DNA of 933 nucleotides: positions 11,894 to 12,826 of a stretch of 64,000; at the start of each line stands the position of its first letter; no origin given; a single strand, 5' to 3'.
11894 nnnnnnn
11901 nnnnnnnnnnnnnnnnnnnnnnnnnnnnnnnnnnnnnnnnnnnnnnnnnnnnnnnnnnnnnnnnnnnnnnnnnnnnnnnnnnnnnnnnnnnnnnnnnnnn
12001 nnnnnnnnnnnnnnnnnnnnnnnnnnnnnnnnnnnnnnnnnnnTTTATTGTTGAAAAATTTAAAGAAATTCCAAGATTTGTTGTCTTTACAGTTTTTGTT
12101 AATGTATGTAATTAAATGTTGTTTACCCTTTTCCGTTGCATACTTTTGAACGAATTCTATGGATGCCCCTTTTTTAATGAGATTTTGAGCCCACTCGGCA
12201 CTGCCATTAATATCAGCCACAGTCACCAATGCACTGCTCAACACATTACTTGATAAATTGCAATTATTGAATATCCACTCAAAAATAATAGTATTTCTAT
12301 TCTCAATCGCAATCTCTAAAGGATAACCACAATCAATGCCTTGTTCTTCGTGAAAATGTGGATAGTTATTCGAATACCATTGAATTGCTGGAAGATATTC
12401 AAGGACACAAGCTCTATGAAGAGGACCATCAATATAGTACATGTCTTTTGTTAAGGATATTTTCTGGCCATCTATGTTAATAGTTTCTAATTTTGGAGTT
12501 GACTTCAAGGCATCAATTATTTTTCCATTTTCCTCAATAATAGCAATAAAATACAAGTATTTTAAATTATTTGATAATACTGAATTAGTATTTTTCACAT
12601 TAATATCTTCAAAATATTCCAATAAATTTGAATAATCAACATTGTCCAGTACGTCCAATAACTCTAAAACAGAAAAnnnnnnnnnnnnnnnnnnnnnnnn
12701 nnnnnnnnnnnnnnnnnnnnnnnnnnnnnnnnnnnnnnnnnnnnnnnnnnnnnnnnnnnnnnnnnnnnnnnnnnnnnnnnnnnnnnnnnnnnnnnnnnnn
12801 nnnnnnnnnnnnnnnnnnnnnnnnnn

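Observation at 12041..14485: SAM–kinase–pseudoGTPase–ankyrin fusion with a non-RD (HKD) catalytic loop and a hidden 5' exon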

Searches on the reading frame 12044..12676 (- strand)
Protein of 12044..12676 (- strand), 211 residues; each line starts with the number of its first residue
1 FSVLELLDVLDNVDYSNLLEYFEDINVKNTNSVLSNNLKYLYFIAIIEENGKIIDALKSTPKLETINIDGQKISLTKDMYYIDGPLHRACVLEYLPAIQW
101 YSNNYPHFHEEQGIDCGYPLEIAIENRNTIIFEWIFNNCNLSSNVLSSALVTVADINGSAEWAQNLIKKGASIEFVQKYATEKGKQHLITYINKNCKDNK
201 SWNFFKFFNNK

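Call 5: search_protein_families(library=pfam, proteins=[window:12044-12676:-], max_evalue=10)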
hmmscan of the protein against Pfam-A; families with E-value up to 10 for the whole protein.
seq(211 aa): 4 families
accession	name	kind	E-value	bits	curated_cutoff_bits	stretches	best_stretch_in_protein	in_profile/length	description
PF13857.12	Ank_5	-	0.00082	20.2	27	2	116-139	15-40/56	Ankyrin repeats (many copies)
PF13606.12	Ank_3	-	0.0033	18.2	22.3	1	118-140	4-25/30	Ankyrin repeat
PF12796.13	Ank_2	-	0.062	14.3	27.3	2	86-174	1-87/90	Ankyrin repeats (3 copies)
PF10607.14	CTLH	-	0.1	13.1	26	1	11-58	13-61/146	CTLH/CRA C-terminal to LisH motif domain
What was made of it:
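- On Ankyrin repeat proteins: Pfam Ank_5, Ank_3 and Ank_2 are all below cut-off for the Naegleria protein (call 5).
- Closest known: Roco proteins. Same: Roc is itself Rab-like, and Pfam Roc is the best sub-threshold Pfam hit (call 5).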
